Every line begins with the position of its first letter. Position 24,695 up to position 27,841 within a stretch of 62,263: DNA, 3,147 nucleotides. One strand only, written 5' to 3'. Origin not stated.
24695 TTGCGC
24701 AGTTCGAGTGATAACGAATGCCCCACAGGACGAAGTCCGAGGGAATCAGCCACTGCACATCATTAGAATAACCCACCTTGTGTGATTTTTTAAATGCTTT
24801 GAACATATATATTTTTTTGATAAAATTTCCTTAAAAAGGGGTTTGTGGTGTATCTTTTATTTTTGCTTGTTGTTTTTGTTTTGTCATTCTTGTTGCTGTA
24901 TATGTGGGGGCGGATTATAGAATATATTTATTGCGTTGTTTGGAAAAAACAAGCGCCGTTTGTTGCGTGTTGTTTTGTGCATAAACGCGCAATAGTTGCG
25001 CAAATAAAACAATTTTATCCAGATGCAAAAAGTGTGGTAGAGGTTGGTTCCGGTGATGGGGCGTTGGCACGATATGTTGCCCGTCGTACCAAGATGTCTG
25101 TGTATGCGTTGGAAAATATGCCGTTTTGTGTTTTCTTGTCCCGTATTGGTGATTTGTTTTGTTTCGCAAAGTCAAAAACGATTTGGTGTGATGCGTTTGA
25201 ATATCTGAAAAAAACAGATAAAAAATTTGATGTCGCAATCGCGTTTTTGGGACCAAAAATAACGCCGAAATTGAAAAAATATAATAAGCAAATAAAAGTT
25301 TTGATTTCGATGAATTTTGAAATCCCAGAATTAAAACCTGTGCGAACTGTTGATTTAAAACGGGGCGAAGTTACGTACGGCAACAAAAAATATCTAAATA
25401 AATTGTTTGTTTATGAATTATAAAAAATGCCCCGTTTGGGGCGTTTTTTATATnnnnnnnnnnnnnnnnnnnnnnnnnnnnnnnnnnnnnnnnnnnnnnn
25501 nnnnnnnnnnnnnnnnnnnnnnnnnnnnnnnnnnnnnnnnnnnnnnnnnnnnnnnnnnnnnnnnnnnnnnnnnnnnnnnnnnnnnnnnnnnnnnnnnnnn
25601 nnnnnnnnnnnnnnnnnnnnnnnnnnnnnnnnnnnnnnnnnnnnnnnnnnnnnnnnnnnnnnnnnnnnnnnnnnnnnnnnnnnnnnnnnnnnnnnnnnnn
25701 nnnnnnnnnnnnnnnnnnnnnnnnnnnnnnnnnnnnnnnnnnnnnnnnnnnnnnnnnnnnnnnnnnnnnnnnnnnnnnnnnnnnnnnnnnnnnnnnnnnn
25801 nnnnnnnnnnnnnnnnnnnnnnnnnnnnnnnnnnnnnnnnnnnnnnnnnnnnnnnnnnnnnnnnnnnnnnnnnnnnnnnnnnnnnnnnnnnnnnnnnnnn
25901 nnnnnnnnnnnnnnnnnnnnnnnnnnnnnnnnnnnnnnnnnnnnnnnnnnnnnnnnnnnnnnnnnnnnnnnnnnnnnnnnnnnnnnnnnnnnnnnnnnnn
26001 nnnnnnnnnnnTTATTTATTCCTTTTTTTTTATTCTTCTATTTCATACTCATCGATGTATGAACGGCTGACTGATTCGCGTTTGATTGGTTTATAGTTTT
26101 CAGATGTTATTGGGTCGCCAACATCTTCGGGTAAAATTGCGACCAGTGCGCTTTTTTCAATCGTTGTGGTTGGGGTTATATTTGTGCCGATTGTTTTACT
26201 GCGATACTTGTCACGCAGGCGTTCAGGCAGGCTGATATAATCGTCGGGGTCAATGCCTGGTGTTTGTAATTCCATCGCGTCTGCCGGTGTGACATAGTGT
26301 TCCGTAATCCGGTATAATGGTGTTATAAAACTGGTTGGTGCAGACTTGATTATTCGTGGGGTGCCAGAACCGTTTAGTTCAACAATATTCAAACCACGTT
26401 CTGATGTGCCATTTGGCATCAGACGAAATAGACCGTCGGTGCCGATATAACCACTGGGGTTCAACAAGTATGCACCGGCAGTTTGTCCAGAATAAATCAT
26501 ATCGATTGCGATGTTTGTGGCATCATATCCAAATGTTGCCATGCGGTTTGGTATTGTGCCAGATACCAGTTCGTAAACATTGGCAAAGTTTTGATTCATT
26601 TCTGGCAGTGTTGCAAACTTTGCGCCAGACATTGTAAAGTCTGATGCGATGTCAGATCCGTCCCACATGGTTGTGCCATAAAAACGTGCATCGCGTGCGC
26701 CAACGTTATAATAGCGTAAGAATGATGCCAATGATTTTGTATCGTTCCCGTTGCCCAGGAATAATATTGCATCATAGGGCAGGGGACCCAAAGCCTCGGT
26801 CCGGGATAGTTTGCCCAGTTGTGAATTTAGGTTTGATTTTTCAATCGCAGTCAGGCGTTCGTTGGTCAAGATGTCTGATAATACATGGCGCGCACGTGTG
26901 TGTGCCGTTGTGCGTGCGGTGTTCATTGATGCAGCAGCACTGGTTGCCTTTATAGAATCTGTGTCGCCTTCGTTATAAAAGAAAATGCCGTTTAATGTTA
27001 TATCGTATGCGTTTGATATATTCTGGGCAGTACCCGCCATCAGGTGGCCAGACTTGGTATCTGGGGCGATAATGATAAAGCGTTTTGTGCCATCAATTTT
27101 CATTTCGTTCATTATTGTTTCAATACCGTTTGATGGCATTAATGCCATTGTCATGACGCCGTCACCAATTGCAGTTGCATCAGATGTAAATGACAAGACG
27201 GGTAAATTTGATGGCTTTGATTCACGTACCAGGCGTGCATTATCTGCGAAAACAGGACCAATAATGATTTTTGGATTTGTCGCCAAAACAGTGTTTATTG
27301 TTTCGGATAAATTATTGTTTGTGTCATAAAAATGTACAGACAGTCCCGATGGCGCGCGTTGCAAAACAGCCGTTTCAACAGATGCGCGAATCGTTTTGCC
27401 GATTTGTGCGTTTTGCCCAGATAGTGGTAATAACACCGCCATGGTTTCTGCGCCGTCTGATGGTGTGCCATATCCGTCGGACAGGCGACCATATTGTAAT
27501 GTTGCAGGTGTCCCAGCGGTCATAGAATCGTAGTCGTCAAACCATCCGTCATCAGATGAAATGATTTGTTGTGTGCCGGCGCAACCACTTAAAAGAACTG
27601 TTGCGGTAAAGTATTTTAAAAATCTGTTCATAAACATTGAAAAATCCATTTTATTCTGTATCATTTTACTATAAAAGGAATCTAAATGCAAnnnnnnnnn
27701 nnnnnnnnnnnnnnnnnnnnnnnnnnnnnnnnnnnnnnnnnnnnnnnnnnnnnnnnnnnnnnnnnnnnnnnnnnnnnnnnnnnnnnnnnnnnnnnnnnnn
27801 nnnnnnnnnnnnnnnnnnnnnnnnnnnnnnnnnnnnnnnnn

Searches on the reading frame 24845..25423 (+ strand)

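Call 66: search_protein_families(library=pfam, proteins=[window:24845-25423:+], max_evalue=0.001)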
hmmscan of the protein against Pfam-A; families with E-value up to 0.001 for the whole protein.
window:24845-25423:+ (192 aa): 0 families

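Call 81: search_protein_families(library=ncbifam, proteins=[window:24845-25423:+], max_evalue=0.01)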
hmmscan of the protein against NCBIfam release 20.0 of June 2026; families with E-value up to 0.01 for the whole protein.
window:24845-25423:+ (192 aa): 7 families
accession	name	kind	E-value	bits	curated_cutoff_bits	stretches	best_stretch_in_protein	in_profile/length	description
TIGR00417.1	speE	equivalog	0.00074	18.8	249.55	1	58-133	70-151/271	spermidine synthase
NF000499.2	Erm23S_rRNA_broad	equivalog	0.0024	17.3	212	1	44-91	5-53/244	23S ribosomal RNA methyltransferase Erm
NF000337.1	erm_SHROVE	exception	0.0063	15.9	320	1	43-85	9-54/248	ErmE/ErmH/ErmO/ErmR family 23S rRNA (adenine(2058)-N(6))-methyltransferase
NF003380.0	PRK04457.1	equivalog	0.0071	15.4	304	1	56-132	65-144/265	polyamine aminopropyltransferase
TIGR00755.1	ksgA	equivalog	0.0076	15.6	171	1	44-91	11-59/256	16S rRNA (adenine(1518)-N(6)/adenine(1519)-N(6))-dimethyltransferase RsmA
NF002010.0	PRK00811.1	equivalog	0.0076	15.5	260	0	58-132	76-157/287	polyamine aminopropyltransferase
NF004452.0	PRK05785.1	equivalog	0.0084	15.6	207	0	48-132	39-115/228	hypothetical protein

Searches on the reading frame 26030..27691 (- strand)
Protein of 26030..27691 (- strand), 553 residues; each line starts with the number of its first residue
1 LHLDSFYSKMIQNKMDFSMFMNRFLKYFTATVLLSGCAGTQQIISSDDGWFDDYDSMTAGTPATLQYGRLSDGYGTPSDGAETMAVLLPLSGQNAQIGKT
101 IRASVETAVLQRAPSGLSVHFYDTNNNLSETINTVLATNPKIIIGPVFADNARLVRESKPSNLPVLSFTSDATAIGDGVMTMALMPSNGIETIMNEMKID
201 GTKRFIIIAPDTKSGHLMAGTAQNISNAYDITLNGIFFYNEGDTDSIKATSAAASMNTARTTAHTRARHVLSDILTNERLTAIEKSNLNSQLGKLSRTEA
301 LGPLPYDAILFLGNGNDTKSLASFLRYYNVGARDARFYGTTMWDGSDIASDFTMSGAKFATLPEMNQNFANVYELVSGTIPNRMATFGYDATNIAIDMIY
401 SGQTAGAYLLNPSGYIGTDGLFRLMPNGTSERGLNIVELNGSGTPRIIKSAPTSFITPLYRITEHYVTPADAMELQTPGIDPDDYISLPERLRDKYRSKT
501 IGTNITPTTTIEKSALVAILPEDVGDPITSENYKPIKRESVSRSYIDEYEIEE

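Call 66: search_protein_families(library=pfam, proteins=[window:26030-27691:-], max_evalue=0.001)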
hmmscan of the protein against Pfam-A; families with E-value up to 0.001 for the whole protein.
window:26030-27691:- (553 aa): 2 families
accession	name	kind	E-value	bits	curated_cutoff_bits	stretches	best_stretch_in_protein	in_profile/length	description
PF04348.19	LppC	-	2.5e-10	40.1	28.8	1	83-216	220-360/563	LppC putative lipoprotein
PF13458.12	Peripla_BP_6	-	6.8e-07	29.7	31.7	1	85-396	5-290/343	Periplasmic binding protein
